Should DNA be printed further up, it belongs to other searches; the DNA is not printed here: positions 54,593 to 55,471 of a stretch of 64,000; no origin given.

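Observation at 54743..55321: Animal-type phosphomevalonate kinase (PMVK) in a bacterium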

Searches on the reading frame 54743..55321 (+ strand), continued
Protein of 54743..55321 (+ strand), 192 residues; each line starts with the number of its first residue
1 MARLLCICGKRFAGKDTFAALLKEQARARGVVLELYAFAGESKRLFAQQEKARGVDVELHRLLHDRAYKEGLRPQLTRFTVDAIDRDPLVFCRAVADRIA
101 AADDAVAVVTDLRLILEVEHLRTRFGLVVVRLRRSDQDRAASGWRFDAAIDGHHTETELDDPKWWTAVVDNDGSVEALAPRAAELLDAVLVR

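Call 54: find_encoding_contigs(protein=P0002, flank=10000, max_places=1)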
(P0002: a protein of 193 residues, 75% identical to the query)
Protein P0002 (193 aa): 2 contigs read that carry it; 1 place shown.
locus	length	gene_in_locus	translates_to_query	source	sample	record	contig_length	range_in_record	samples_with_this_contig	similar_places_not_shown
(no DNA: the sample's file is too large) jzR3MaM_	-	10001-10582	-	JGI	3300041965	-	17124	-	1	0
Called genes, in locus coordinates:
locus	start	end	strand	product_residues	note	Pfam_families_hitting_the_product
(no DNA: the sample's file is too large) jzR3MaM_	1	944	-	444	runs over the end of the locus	?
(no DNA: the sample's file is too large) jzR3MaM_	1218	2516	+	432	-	PF00069:Pkinase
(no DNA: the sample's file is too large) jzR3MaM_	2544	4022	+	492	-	-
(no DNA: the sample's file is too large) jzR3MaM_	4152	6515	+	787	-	PF13757:VIT_2, PF08487:VIT, PF00092:VWA, PF13519:VWA_2, PF13768:VWA_3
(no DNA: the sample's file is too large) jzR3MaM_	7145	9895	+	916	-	-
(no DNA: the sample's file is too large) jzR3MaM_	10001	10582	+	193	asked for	PF04275:P-mevalo_kinase, PF21448:DNMK (faint)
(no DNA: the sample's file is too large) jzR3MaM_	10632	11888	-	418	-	PF01266:DAO (faint)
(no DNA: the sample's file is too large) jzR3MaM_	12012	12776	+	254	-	-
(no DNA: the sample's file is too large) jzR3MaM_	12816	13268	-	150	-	PF05685:Uma2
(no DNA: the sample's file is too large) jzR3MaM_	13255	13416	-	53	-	-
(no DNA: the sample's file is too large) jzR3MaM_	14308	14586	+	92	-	PF05685:Uma2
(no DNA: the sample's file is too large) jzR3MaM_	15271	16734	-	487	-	?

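Call 65: predict_structure(alignment_id=A1)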
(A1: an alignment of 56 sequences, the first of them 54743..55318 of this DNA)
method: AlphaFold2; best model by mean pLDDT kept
length: 192 residues; sequences in the alignment: 56
mean_pLDDT: 96.9   pTM: 0.90
mean pLDDT of the five models: 96.9, 96.9, 96.7, 96.0, 95.5
residues with pLDDT >= 90: 186; 70-90: 6; 50-70: 0; < 50: 0
segments of 3 or more residues with pLDDT < 50: none
pLDDT, mean of each block of 10 residues (from residue 1): 96 97 98 98 98 98 97 98 98 98 95 98 98 97 96 93 98 97 97 81
secondary structure, 60 per line:
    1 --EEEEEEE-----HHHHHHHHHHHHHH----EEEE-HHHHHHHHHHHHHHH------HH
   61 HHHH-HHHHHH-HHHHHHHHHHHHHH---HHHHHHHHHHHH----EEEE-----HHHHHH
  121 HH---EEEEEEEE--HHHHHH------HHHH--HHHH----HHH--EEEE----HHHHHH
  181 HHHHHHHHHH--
elements in order: E3-9 H15-28 E33-36 H38-52 H59-64 H66-71 H73-86 H90-101 E106-109 H115-122 E126-133 H136-141 H148-151 H154-157 E167-170 H175-190

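Call 69: fold_search(model_id=the predicted structure, library=pdb)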
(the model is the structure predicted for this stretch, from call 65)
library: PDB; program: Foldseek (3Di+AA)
matches with E <= 10: 1357; with E <= 0.001: 155
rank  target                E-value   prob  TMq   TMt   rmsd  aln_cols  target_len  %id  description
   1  7xnd                  1.4e-10  1.00  0.66  0.74   4.1       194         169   21  Crystal structure of Phosphomevalonate kinase from Silkworm (released 2023-05-03)
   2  3ch4                  1.9e-10  1.00  0.76  0.77   2.9       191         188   24  The Crystal Structure of Human Phosphomavelonate Kinase At 1.8 A Resolution (released 2008-07-29)
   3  3lw7_B                4.5e-07  1.00  0.64  0.71   4.6       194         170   18  The Crystal Structure of an Adenylate kinase-related protein bound to AMP from sulfolobus solfataricus to 2.3A (released 2010-03-09)
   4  4eun                  7.4e-07  1.00  0.53  0.58   8.2       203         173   17  Crystal structure of a sugar kinase (Target EFI-502144 from Janibacter sp. HTCC2649), unliganded structure (released 2012-05-16)
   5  1jjv                  9.5e-07  1.00  0.62  0.61   5.0       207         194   19  DEPHOSPHO-COA KINASE IN COMPLEX WITH ATP (released 2002-05-01)
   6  1t3h_A                1.4e-06  1.00  0.56  0.52   6.9       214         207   16  X-ray Structure of Dephospho-CoA Kinase from E. coli Norteast Structural Genomics Consortium Target ER57 (released 2004-05-11)
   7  2grj_A                1.7e-06  1.00  0.58  0.61   6.3       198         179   16  Crystal structure of Dephospho-CoA kinase (EC 2.7.1.24) (Dephosphocoenzyme A kinase) (tm1387) from THERMOTOGA MARITIMA (released 2006-05-23)
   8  3trf_B                2.4e-06  1.00  0.45  0.50   7.5       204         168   15  Structure of a shikimate kinase (aroK) from Coxiella burnetii (released 2011-09-21)
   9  6n39                  2.9e-06  1.00  0.49  0.27   8.8       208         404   18  Crystal structure of an dephospho-CoA kinase CoaE from Mycobacterium paratuberculosis (released 2018-11-21)
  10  7yq1_C                4.2e-06  1.00  0.56  0.62   6.1       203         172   18  Crystal structure of adenosine 5'-phosphosulfate kinase from Archaeoglobus fulgidus in complex with AMP-PNP and APS (released 2023-01-18)
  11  9dug                  4.2e-06  1.00  0.48  0.45   9.2       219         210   15  Crystal Structure of Dephospho-CoA kinase from Klebsiella aerogenes (Sulfate bound) (released 2024-10-16)
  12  1n3b_B                4.2e-06  1.00  0.46  0.44  10.2       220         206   16  Crystal Structure of Dephosphocoenzyme A kinase from Escherichia coli (released 2003-01-28)
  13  6ln3                  4.5e-06  1.00  0.57  0.55   7.3       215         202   14  Crystal structure of adenylate kinase from an extremophilic archaeon Aeropyrum pernix with ATP and AMP (released 2020-04-22)
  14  1uf9_A                4.5e-06  1.00  0.55  0.55   7.1       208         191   19  Crystal structure of TT1252 from Thermus thermophilus (released 2003-11-28)
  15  1t3h_C                5.1e-06  1.00  0.49  0.50   8.4       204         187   17  X-ray Structure of Dephospho-CoA Kinase from E. coli Norteast Structural Genomics Consortium Target ER57 (released 2004-05-11)
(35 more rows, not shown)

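Call 72: find_homologous_proteins(query=A2, max_evalue=0.001)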
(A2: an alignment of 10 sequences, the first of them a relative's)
Query A2 (10 sequences) (224 aa, profile of the alignment): 244 proteins with E <= 0.001 among 8000 candidates; the best 120 are listed.
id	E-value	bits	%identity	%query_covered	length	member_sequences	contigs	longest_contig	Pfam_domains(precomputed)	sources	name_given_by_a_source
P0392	9.4e-114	396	71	100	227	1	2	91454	-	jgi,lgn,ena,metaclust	metaclust:\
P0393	1.3e-113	396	64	100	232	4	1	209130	-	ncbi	-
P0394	7.2e-113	394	71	99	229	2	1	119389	-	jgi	jgi:hypothetical protein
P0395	1.6e-112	392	72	98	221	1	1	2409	-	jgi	jgi:hypothetical protein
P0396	1.6e-112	392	100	100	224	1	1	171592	-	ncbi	-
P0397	4.5e-112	391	75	98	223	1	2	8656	-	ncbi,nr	ncbi:MAG: hypothetical protein H0V17_18705 [Deltaproteobacteria bacterium]|nr:hypothetical protein [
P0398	4.6e-112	391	66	100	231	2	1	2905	-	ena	-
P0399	5.0e-112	391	71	98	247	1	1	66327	-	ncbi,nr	ncbi:MAG TPA: hypothetical protein VFS43_12475 [Polyangiaceae bacterium]|nr:hypothetical protein [Po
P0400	7.6e-112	390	66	99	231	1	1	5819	-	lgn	-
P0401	1.4e-111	389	74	98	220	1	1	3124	-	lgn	-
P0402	2.8e-111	388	75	100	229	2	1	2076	-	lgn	-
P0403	3.0e-111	388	71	99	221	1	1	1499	-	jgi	jgi:hypothetical protein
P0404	3.3e-111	388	76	100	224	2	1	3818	-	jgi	-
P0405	4.4e-111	388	77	99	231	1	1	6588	-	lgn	-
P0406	6.4e-111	387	73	98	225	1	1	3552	-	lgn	-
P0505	6.5e-101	354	65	98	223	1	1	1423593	-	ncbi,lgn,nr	ncbi:MAG: hypothetical protein Q8O67_14335 [Deltaproteobacteria bacterium]|nr:hypothetical protein [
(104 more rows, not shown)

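Call 73: find_encoding_contigs(protein=P0505, flank=10000, max_places=1)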
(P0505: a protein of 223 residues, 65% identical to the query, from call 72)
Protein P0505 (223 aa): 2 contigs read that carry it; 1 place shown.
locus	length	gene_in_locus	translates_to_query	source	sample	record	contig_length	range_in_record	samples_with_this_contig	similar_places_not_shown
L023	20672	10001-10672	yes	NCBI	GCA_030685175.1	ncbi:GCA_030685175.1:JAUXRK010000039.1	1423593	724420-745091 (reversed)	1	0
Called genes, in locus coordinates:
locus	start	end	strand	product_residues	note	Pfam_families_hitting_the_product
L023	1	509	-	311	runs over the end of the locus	PF00034:Cytochrom_C (faint), PF13442:Cytochrome_CBB3 (faint)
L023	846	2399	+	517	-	PF03446:NAD_binding_2, PF00393:6PGD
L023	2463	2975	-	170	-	PF08327:AHSA1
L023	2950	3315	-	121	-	PF12840:HTH_20, PF01022:HTH_5, PF12802:MarR_2 (weak)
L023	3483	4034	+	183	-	PF00376:MerR, PF13411:MerR_1, PF09278:MerR-DNA-bind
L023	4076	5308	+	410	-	PF00266:Aminotran_5, PF01212:Beta_elim_lyase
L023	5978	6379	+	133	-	PF01521:Fe-S_biosyn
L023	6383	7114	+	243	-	-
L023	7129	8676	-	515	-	-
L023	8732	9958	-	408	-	PF00890:FAD_binding_2 (faint), PF01266:DAO (weak), PF07992:Pyr_redox_2 (weak)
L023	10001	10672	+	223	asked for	-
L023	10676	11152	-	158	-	-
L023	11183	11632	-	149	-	PF03692:CxxCxxCC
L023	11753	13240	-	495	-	PF00224:PK, PF02887:PK_C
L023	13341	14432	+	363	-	-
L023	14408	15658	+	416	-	PF05114:MbnB_TglH_ChrH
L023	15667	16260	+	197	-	PF05128:DUF697, PF09851:SHOCT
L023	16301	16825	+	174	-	PF01257:2Fe-2S_thioredx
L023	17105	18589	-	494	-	PF00027:cNMP_binding, PF13187:Fer4_9 (faint), PF12838:Fer4_7 (faint), PF00037:Fer4 (faint), PF12797:Fer4_2 (faint), PF12837:Fer4_6 (faint), PF13237:Fer4_10 (faint), PF13247:Fer4_11 (weak), +1 more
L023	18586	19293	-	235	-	PF04784:DUF547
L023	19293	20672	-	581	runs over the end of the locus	PF01464:SLT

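Call 77: find_related_loci(query=A1, collection=viral_contigs, flank=5000)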
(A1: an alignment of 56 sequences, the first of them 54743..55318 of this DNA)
Query A1 (192 aa) in viral_contigs; peptide patterns used: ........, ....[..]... (x = any residue, [..] = any of these).
52 stretches matched a pattern; 2 encode a relative of the query (tblastn E <= 1e-3); 2 distinct loci.
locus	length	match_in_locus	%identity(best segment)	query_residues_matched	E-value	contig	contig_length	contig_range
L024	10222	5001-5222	42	107-178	1e-6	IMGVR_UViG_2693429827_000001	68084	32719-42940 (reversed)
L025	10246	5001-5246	37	107-186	4e-6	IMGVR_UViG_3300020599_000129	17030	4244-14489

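Call 78: search_dna_similar(query=window:54743-55318:+, collection=phages, mode=protein, max_evalue=0.001, max_rows=15)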
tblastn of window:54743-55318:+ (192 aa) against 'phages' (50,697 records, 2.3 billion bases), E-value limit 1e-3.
No match.

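Call 81: predict_structure(alignment_id=A4)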
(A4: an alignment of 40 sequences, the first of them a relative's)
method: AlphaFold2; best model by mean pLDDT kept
length: 224 residues; sequences in the alignment: 40
mean_pLDDT: 92.9   pTM: 0.88
mean pLDDT of the five models: 92.9, 92.3, 91.8, 91.8, 90.9
residues with pLDDT >= 90: 198; 70-90: 16; 50-70: 5; < 50: 5
segments of 3 or more residues with pLDDT < 50: 220-224
pLDDT, mean of each block of 10 residues (from residue 1): 86 96 98 98 92 91 98 99 98 97 96 93 96 95 93 91 93 95 97 94 97 75 31
secondary structure, 60 per line:
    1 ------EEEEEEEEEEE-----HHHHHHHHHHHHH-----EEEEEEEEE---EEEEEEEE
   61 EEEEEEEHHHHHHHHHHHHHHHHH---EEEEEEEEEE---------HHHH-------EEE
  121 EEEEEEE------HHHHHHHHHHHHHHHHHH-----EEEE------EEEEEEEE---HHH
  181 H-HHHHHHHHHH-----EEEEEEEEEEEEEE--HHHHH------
elements in order: E7-17 H23-35 E41-49 E53-67 H68-84 E88-97 H107-110 E118-127 H134-151 E157-160 E167-174 H178-181 H183-192 E198-211 H214-218

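Call 84: fold_search(model_id=the predicted structure, library=pdb)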
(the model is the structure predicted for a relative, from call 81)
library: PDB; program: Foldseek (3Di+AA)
matches with E <= 10: 803; with E <= 0.001: 6
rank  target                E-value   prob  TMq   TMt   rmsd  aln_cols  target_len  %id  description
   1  2pgc_B                3.0e-04  0.99  0.28  0.31  14.8       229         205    9  Crystal structure of a a marine metagenome protein (jcvi_pep_1096685590403) from uncultured marine organism at 2.53 A  (released 2007-04-24)
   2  2pgc_C                3.7e-04  0.99  0.29  0.32  14.9       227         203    8  Crystal structure of a a marine metagenome protein (jcvi_pep_1096685590403) from uncultured marine organism at 2.53 A  (released 2007-04-24)
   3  3mcs_A                5.3e-04  0.99  0.35  0.36  15.0       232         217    9  Crystal structure of Putative monooxygenase (FN1347) from FUSOBACTERIUM NUCLEATUM SUBSP. NUCLEATUM ATCC 25586 at 2.55  (released 2010-05-19)
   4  3mcs_B                6.6e-04  0.99  0.35  0.36  14.9       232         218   10  Crystal structure of Putative monooxygenase (FN1347) from FUSOBACTERIUM NUCLEATUM SUBSP. NUCLEATUM ATCC 25586 at 2.55  (released 2010-05-19)
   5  2pgc_A                6.6e-04  0.97  0.29  0.30  14.6       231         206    8  Crystal structure of a a marine metagenome protein (jcvi_pep_1096685590403) from uncultured marine organism at 2.53 A  (released 2007-04-24)
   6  7f2y                  7.0e-04  0.99  0.42  0.31   8.5       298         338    9  Crystal structure of OxdB E85A mutant (form I) (released 2022-04-27)
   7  5f9p_A                2.5e-03  0.75  0.28  0.27  15.8       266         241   11  Crystal structure study of anthrone oxidase-like protein (released 2016-12-14)
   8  9miq_B                2.8e-03  0.89  0.29  0.29  16.5       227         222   13  Wild-type Coproheme Decarboxylase from Streptomyces Coelicolor in complex with Monovinyl, Monopropionate Deuteroheme (released 2025-10-22)
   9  5f9p_B                2.9e-03  0.69  0.27  0.26  16.3       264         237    9  Crystal structure study of anthrone oxidase-like protein (released 2016-12-14)
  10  3a15_B                3.1e-03  0.98  0.43  0.31   8.7       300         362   11  Crystal Structure of Substrate-Free Form of Aldoxime Dehydratase (OxdRE) (released 2009-09-08)
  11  3a17_C                4.2e-03  0.97  0.42  0.31   9.0       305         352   12  Crystal Structure of Aldoxime Dehydratase (OxdRE) in Complex with Butyraldoxime (Co-crystal) (released 2009-09-08)
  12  9mhr_D                4.2e-03  0.77  0.27  0.28  17.0       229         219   12  G169L variant of Coproheme Decarboxylase from Streptomyces Coelicolor in complex with Monovinyl, Monopropionate Deuter (released 2025-10-22)
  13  3a17_E                4.9e-03  0.97  0.43  0.32   8.3       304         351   11  Crystal Structure of Aldoxime Dehydratase (OxdRE) in Complex with Butyraldoxime (Co-crystal) (released 2009-09-08)
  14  3a17_B                5.2e-03  0.95  0.42  0.29  10.2       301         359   12  Crystal Structure of Aldoxime Dehydratase (OxdRE) in Complex with Butyraldoxime (Co-crystal) (released 2009-09-08)
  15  3a17_A                6.2e-03  0.95  0.42  0.30   9.1       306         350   11  Crystal Structure of Aldoxime Dehydratase (OxdRE) in Complex with Butyraldoxime (Co-crystal) (released 2009-09-08)
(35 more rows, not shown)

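Call 87: fold_search(model_id=the predicted structure, library=viral)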
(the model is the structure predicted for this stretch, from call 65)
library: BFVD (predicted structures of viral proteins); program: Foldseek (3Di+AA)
matches with E <= 10: 810; with E <= 0.001: 109
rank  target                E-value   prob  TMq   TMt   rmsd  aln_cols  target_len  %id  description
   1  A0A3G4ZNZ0            3.9e-15  1.00  0.80  0.76   2.9       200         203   22  Phosphomevalonate kinase [Terrestrivirus sp.]
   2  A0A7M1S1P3            4.4e-11  1.00  0.74  0.63   4.6       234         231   20  Deoxynucleoside monophosphate kinase [uncultured phage cr127_1]
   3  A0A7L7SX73            6.0e-11  1.00  0.69  0.67   4.8       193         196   22  (no name in the UniProt tables at hand)
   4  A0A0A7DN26            2.7e-10  1.00  0.67  0.53   7.5       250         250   19  Deoxynucleoside monophosphate kinase [Lactobacillus phage Ldl1]
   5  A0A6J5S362            3.2e-10  1.00  0.73  0.72   3.7       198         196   23  Deoxynucleoside monophosphate kinase [uncultured Caudovirales phage]
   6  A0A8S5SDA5            7.2e-10  1.00  0.73  0.78   4.0       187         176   17  Deoxynucleoside monophosphate kinase [Siphoviridae sp. ctnpt50]
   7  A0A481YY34            1.2e-09  1.00  0.66  0.61   4.5       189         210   22  Deoxynucleotide monophosphate kinase [Marseillevirus LCMAC201]
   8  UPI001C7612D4         1.3e-09  1.00  0.69  0.55   4.6       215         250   18  (no name look-up for this kind of identifier)
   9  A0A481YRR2            1.5e-09  1.00  0.67  0.74   4.3       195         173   18  Deoxynucleotide monophosphate kinase [Marseillevirus LCMAC101]
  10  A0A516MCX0            1.0e-08  1.00  0.74  0.72   3.6       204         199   19  (no name in the UniProt tables at hand)
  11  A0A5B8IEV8            1.2e-08  1.00  0.63  0.64   4.6       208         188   22  Phosphomevalonate kinase [Mimiviridae sp. ChoanoV1]
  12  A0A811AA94            1.3e-08  1.00  0.72  0.39   3.0       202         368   22  (no name in the UniProt tables at hand)
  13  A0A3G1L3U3            1.5e-08  1.00  0.71  0.71   3.7       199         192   22  Deoxynucleotide monophosphate kinase [Synechococcus phage S-CBWM1]
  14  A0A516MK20            2.0e-08  1.00  0.71  0.56   6.7       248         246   16  (no name in the UniProt tables at hand)
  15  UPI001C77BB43         2.3e-08  1.00  0.69  0.75   3.6       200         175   14  (no name look-up for this kind of identifier)
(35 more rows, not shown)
